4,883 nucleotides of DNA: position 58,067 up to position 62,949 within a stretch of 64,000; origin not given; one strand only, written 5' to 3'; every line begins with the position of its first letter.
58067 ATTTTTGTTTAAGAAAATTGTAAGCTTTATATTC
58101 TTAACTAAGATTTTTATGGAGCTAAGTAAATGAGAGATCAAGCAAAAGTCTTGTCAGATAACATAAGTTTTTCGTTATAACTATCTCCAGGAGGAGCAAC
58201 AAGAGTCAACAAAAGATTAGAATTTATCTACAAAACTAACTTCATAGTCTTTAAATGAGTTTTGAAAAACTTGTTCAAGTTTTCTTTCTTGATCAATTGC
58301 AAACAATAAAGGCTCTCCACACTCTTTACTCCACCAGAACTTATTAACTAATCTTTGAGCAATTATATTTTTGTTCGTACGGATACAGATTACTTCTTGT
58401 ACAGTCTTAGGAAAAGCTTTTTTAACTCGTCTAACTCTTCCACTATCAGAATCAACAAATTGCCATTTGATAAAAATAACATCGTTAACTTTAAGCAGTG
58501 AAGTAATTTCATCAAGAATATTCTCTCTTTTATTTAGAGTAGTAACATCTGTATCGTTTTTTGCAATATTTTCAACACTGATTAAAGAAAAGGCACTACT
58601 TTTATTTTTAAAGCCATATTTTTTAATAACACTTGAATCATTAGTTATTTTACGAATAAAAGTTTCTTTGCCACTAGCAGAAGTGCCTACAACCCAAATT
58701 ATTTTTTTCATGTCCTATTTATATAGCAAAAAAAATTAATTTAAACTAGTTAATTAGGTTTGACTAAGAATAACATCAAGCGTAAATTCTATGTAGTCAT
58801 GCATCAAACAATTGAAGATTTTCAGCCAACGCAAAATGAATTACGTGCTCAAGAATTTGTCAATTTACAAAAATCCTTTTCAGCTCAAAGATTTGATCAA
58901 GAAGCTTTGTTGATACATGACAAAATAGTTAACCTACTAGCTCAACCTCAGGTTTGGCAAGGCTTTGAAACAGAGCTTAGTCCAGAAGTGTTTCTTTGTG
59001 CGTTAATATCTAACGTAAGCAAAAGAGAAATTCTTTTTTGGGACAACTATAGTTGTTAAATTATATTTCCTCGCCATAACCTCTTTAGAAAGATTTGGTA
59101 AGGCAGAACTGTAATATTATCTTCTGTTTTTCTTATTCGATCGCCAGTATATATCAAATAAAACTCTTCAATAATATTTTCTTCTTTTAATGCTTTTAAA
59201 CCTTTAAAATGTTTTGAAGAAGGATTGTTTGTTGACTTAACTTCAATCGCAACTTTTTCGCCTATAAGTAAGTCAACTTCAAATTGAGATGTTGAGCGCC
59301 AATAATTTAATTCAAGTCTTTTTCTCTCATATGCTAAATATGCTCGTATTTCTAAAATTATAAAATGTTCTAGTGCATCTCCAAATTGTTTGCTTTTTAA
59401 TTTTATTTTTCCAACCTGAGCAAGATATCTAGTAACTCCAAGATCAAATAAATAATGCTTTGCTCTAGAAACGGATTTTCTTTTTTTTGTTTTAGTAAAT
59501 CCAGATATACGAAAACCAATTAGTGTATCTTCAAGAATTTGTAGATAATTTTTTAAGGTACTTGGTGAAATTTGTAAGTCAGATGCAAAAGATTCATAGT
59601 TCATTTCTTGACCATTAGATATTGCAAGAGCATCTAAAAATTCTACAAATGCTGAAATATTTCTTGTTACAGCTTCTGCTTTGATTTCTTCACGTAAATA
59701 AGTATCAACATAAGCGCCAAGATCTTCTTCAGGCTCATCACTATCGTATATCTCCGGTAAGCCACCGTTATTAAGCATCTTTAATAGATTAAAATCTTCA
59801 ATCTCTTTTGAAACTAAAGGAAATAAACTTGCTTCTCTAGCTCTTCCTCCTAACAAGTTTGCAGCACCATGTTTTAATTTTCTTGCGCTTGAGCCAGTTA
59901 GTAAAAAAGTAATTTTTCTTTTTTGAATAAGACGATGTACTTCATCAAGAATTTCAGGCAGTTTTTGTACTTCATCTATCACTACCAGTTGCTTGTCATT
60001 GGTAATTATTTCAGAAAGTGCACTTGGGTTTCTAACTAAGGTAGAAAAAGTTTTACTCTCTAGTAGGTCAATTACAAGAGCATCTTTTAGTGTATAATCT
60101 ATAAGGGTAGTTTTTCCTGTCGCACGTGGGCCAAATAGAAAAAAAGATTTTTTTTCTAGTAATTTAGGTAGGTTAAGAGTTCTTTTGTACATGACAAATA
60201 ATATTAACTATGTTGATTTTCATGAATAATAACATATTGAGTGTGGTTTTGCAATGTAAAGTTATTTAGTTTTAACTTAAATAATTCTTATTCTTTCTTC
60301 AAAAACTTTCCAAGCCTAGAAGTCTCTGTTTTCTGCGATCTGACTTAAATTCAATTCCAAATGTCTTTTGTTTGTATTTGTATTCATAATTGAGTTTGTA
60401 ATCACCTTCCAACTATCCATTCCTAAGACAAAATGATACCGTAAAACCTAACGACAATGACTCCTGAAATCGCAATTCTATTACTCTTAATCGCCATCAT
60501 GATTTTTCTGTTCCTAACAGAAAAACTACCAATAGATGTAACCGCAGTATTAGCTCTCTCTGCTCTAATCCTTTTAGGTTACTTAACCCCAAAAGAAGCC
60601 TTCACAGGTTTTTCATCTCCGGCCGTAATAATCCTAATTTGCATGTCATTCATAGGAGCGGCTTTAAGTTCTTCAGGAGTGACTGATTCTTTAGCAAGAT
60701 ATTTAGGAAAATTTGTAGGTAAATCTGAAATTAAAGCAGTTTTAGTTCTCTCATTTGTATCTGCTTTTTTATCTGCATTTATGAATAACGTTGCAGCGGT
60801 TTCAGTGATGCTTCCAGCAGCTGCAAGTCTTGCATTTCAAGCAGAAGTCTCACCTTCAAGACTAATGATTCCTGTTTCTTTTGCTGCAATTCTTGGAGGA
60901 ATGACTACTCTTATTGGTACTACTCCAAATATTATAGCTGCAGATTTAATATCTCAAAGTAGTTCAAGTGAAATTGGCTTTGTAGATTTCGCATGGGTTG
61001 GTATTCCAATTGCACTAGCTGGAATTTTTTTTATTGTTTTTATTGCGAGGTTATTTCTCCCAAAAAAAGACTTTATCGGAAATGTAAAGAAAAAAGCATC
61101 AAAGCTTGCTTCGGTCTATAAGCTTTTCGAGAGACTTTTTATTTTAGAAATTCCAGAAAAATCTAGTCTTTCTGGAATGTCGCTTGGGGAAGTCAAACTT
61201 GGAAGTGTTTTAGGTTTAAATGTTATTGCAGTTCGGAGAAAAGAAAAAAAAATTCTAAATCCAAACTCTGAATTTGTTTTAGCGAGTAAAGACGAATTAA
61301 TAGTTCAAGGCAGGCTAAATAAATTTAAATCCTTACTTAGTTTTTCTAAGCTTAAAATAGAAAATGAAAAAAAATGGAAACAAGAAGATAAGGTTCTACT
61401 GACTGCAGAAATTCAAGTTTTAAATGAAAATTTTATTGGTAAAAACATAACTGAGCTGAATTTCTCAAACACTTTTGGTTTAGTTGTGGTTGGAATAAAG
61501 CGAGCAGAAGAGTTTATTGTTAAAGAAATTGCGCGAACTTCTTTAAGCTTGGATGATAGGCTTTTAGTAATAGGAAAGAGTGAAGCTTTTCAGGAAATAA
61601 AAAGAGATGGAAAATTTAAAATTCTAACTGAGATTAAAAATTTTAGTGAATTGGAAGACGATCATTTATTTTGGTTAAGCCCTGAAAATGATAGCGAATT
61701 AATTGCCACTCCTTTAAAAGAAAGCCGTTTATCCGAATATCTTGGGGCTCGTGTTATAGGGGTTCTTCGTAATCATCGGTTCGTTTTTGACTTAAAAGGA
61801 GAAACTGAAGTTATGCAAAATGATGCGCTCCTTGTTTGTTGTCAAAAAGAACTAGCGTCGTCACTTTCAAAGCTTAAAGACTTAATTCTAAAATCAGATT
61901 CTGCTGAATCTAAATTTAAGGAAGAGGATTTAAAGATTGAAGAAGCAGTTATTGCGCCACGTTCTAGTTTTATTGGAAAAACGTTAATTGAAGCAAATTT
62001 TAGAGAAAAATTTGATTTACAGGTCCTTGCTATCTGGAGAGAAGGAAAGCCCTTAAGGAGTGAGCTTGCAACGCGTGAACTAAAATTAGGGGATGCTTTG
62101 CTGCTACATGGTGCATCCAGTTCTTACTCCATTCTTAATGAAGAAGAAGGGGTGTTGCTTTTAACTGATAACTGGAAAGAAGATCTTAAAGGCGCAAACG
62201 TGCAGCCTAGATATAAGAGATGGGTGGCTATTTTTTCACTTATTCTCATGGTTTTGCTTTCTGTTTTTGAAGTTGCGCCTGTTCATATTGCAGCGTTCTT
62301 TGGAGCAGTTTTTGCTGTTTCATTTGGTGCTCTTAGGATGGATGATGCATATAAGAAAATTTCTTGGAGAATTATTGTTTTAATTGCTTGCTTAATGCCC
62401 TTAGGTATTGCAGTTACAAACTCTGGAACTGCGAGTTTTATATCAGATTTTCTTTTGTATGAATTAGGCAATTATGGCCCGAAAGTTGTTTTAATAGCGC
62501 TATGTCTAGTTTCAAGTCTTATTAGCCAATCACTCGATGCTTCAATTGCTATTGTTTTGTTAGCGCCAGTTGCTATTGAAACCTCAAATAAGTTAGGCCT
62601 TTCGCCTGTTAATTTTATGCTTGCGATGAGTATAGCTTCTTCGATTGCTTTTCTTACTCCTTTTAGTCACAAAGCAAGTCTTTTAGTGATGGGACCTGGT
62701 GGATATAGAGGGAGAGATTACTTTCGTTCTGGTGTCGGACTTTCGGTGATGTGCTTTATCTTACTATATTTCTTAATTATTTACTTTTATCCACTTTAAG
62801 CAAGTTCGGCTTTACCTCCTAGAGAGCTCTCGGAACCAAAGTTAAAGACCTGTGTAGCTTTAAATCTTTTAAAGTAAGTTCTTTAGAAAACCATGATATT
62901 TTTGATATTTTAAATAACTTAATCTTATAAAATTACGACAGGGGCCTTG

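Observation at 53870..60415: Defence-island-like patch: orphan Upf1-like helicase with an unknown N-domain, COG1373-type ATPases and a small P-loop protein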

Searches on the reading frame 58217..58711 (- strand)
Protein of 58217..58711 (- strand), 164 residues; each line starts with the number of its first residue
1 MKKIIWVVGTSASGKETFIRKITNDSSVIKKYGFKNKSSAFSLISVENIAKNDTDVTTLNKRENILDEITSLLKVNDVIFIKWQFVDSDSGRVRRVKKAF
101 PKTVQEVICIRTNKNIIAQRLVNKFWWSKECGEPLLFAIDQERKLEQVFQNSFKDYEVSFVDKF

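Call 3: search_protein_families(library=pfam, proteins=[window:58217-58711:-], max_evalue=0.01)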
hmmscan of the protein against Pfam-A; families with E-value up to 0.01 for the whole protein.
window:58217-58711:- (164 aa): 1 family
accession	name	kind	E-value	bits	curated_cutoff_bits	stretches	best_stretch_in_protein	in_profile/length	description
PF13238.12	AAA_18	-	0.0041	18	29.4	1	5-123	1-110/128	AAA domain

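Call 4: search_protein_families(library=padloc, proteins=[window:58217-58711:-], max_evalue=0.01)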
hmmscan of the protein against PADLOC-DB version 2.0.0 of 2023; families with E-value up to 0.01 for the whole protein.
window:58217-58711:- (164 aa): 0 families

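Call 11: search_protein_families(library=ncbifam, proteins=[window:58217-58711:-], max_evalue=0.01)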
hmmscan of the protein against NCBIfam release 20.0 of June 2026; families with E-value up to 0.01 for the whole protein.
window:58217-58711:- (164 aa): 2 families
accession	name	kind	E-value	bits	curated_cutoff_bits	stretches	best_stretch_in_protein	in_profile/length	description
TIGR02322.1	phosphon_PhnN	equivalog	0.0034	17.1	156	0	3-24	2-23/179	phosphonate metabolism protein/1,5-bisphosphokinase (PRPP-forming) PhnN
TIGR01360.1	aden_kin_iso1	equivalog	0.0063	16.2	284.1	0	3-41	4-36/188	adenylate kinase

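Call 29: find_homologous_proteins(query=window:58217-58711:-, max_evalue=0.001)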
Query window:58217-58711:- (164 aa): 2 proteins with E <= 0.001 among 36 candidates.
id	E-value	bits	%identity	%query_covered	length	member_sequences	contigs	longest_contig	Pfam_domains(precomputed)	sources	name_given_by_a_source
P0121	8.0e-100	349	100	100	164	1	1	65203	-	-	-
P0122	1.2e-18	85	39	98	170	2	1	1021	-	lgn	-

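Call 69: search_solved_structures(query=window:58217-58711:-, max_evalue=10)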
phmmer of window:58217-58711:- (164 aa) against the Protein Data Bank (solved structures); distinct sequences matched with E-value up to 10: 1.
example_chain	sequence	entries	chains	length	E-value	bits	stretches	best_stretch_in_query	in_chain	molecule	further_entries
7tgh_R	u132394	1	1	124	1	12.6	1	27-106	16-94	UNK5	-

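Call 70: search_protein_families(library=phrogs, proteins=[window:58217-58711:-], max_evalue=0.01)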
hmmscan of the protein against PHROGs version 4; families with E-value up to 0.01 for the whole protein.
window:58217-58711:- (164 aa): 1 family
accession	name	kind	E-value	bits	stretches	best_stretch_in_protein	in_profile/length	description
phrog_1815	-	other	0.0013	20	0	1-24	2-25/197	guanylate kinase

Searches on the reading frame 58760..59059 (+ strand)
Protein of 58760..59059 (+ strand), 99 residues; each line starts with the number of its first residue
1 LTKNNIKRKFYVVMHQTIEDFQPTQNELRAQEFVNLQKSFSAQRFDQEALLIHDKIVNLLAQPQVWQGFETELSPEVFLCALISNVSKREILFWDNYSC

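Call 3: search_protein_families(library=pfam, proteins=[window:58760-59059:+], max_evalue=0.01)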
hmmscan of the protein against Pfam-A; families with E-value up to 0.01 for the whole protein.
window:58760-59059:+ (99 aa): 0 families

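Call 4: search_protein_families(library=padloc, proteins=[window:58760-59059:+], max_evalue=0.01)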
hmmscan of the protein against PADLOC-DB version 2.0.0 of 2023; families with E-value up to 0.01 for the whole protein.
window:58760-59059:+ (99 aa): 0 families

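Call 11: search_protein_families(library=ncbifam, proteins=[window:58760-59059:+], max_evalue=0.01)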
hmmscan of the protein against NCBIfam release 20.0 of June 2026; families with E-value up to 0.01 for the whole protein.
window:58760-59059:+ (99 aa): 0 families

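Call 70: search_protein_families(library=phrogs, proteins=[window:58760-59059:+], max_evalue=0.01)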
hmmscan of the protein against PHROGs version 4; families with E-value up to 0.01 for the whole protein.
window:58760-59059:+ (99 aa): 0 families

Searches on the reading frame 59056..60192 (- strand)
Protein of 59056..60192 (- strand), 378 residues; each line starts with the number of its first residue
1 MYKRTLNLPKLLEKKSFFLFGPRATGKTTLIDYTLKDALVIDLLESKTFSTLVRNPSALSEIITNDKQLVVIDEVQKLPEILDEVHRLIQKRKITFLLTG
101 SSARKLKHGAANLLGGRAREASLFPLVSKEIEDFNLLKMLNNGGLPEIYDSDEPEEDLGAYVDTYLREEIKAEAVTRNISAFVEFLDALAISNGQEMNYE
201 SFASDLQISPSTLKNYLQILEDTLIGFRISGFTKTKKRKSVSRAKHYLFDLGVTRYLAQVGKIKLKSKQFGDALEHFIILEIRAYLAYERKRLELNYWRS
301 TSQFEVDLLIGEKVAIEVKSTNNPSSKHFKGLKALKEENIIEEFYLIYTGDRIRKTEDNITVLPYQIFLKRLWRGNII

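Call 3: search_protein_families(library=pfam, proteins=[window:59056-60192:-], max_evalue=0.01)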
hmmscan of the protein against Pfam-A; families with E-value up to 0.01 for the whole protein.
window:59056-60192:- (378 aa): 5 families
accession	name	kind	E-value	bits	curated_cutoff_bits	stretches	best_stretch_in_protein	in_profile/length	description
PF13635.12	DUF4143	-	5.6e-28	98.1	28.1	1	169-320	3-159/160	Domain of unknown function (DUF4143)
PF13173.12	AAA_14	-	6.5e-21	75.1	27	1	14-131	2-128/129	AAA domain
PF13401.12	AAA_22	-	0.00016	22.4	27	0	67-101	85-123/130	AAA domain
PF20720.3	nSTAND3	-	0.0067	16.6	27.2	0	10-74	13-73/155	Novel STAND NTPase 3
PF13479.12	AAA_24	-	0.008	16.5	27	0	14-81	2-79/195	AAA domain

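Call 4: search_protein_families(library=padloc, proteins=[window:59056-60192:-], max_evalue=0.01)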
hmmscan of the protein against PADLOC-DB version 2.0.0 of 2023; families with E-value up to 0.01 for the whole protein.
window:59056-60192:- (378 aa): 7 families
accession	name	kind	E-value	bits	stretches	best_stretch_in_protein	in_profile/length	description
PDLC04790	PDC-S01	-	3.2e-62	208.6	2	136-370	174-419/422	-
PDLC04789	PDC-S01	-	1.1e-47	160.9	1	10-326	13-346/375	-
PDLC04787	PDC-S01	-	1.6e-30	104.3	1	18-370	31-407/412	-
PDLC04791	PDC-S01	-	5.3e-21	72.7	1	18-343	23-371/395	-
PDLC04786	PDC-S01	-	1.1e-12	45.5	2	214-365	272-426/439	-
PDLC04788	PDC-S01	-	1.6e-10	38.5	1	163-330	214-392/448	-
PDLC04792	PDC-S01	-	2e-10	37.8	2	13-102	18-122/452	-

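Call 11: search_protein_families(library=ncbifam, proteins=[window:59056-60192:-], max_evalue=0.01)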
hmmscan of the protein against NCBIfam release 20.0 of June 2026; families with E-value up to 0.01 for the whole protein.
window:59056-60192:- (378 aa): 0 families

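Call 70: search_protein_families(library=phrogs, proteins=[window:59056-60192:-], max_evalue=0.01)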
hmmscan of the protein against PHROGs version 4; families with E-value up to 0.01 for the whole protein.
window:59056-60192:- (378 aa): 2 families
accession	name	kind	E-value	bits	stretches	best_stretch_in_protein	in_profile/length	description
phrog_124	-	DNA, RNA and nucleotide metabolism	0.0031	18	1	12-82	41-98/382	Sak4-like ssDNA annealing protein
phrog_168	-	DNA, RNA and nucleotide metabolism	0.0048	17.6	1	15-79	43-113/314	clamp loader of DNA polymerase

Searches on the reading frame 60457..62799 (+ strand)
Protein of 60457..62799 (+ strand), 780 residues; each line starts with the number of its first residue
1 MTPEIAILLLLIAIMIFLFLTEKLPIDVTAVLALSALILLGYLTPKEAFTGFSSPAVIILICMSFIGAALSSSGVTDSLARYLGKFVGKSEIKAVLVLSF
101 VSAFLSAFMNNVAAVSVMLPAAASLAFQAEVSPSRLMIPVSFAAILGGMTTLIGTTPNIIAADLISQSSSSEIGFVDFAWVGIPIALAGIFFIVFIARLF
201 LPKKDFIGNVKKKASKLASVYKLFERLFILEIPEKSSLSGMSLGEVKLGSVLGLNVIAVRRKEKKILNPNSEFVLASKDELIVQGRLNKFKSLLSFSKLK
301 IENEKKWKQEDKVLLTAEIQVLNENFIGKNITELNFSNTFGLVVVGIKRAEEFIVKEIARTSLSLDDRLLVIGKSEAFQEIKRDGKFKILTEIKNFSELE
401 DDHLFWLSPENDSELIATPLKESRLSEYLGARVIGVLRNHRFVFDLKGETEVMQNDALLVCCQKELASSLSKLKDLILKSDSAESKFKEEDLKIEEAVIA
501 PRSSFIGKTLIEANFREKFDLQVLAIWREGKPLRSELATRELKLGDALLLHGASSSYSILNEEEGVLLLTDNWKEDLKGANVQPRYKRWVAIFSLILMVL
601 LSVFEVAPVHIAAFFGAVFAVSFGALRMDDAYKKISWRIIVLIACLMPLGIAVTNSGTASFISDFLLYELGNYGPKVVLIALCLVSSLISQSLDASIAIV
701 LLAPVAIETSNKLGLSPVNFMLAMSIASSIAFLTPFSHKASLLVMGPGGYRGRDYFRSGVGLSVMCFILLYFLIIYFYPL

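Call 3: search_protein_families(library=pfam, proteins=[window:60457-62799:+], max_evalue=0.01)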
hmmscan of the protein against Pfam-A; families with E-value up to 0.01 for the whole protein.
window:60457-62799:+ (780 aa): 6 families
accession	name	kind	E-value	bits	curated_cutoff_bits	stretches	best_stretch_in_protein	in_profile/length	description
PF03600.22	CitMHS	-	7.8e-73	245.9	31.9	2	16-693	1-301/336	Citrate transporter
PF02080.26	TrkA_C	-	3.5e-39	133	27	4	228-289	2-62/71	TrkA-C domain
PF00939.25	Na_sulph_symp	-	7.1e-19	68.6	27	2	590-776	296-464/472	Sodium:sulfate symporter transmembrane region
PF06808.19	DctM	-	9.2e-06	25.2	23.8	1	624-735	254-369/413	Tripartite ATP-independent periplasmic transporter, DctM component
PF07158.17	MatC_N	-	6.1e-05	23.5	23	1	1-135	1-136/149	Dicarboxylate carrier protein MatC N-terminus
PF06241.17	Castor_Poll_mid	-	0.00057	20.3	26.7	0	232-287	34-90/104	Castor and Pollux, part of voltage-gated ion channel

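Call 22: find_related_loci(query=window:60457-62799:+, collection=genome_contigs, flank=10000)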
Query window:60457-62799:+ (780 aa) in genome_contigs; peptide patterns used: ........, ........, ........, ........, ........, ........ (x = any residue, [..] = any of these).
599 stretches matched a pattern (row limit reached: there are more); 587 encode a relative of the query (tblastn E <= 1e-3); the best 80 are kept; 80 distinct loci.
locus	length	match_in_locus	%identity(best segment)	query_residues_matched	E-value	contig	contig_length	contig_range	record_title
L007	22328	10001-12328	38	1-780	2e-171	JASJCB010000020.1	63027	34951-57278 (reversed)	MAG: Acidobacteriota bacterium isolate MO_135.B14 MO_135.c_25, whole genome shotgun sequence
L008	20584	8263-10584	39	1-779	3e-171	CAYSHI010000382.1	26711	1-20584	MAG TPA_asm: uncultured Acidobacteriota bacterium isolate binchicken_co231_131 genome assembly, contig: k141_1984372, wh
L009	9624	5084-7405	38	1-779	3e-165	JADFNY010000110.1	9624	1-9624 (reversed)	MAG: Acidobacteria bacterium isolate B66T1B5 B66T1B5_NODE9418, whole genome shotgun sequence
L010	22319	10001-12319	38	1-779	8e-164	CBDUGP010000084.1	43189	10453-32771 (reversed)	MAG TPA_asm: uncultured bacterium isolate SRR22808116_maxbin2_13 genome assembly, contig: ERZ25043450.366, whole genome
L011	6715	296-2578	36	1-764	2e-157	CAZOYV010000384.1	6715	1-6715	MAG TPA_asm: uncultured Rickettsiales bacterium isolate SRP141376_co4_92 genome assembly, contig: NODE_18323_length_6715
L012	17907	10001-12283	37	1-765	8e-156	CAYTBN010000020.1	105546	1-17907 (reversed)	MAG TPA_asm: uncultured Rickettsiales bacterium isolate SRP308112_co1_98 genome assembly, contig: NODE_105_length_105546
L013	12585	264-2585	38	1-779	2e-155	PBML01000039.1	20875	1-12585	MAG: Acidobacteria bacterium isolate SP213 52798, whole genome shotgun sequence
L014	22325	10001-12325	38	1-779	1e-152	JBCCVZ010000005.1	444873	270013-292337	MAG: Acidobacteriota bacterium isolate P01_E01_bin.5 k141_1580563_length_444873_cov_43.2115, whole genome shotgun sequen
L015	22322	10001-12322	38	1-779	2e-162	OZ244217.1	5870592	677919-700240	MAG: Acidobacteriota bacterium isolate 56fa84c0-3c2b-46b5-96e5-8c9fc5647fca genome assembly, chromosome: 1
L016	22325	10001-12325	37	1-779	4e-149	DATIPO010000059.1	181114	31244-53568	MAG TPA_asm: Acidobacteriota bacterium isolate SMAG_U15852 k141_120918, whole genome shotgun sequence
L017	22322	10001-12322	37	1-779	3e-144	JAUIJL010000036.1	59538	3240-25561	MAG: Thermoanaerobaculia bacterium isolate Co_bin.310 NODE_3853_length_59538_cov_5.269294, whole genome shotgun sequence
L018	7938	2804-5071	35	1-759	8e-141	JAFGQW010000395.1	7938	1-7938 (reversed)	MAG: Planctomycetota bacterium isolate Zod_Metabat.792 k87_14319586, whole genome shotgun sequence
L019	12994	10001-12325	35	1-779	2e-123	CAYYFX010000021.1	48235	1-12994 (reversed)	MAG TPA_asm: uncultured Gemmatimonadota bacterium isolate SRP239054_co1_84 genome assembly, contig: NODE_405_length_4823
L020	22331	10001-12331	37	1-780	2e-150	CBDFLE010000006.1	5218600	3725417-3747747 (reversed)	MAG: Candidatus Multivoradales bacterium isolate 28b26adc-de60-4d61-9d00-aad20df54228 genome assembly, contig: contig_5,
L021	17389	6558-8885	39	1-779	1e-175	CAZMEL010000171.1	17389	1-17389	MAG TPA_asm: uncultured Thermoanaerobaculia bacterium isolate binchicken_co237_100 genome assembly, contig: NODE_1634_le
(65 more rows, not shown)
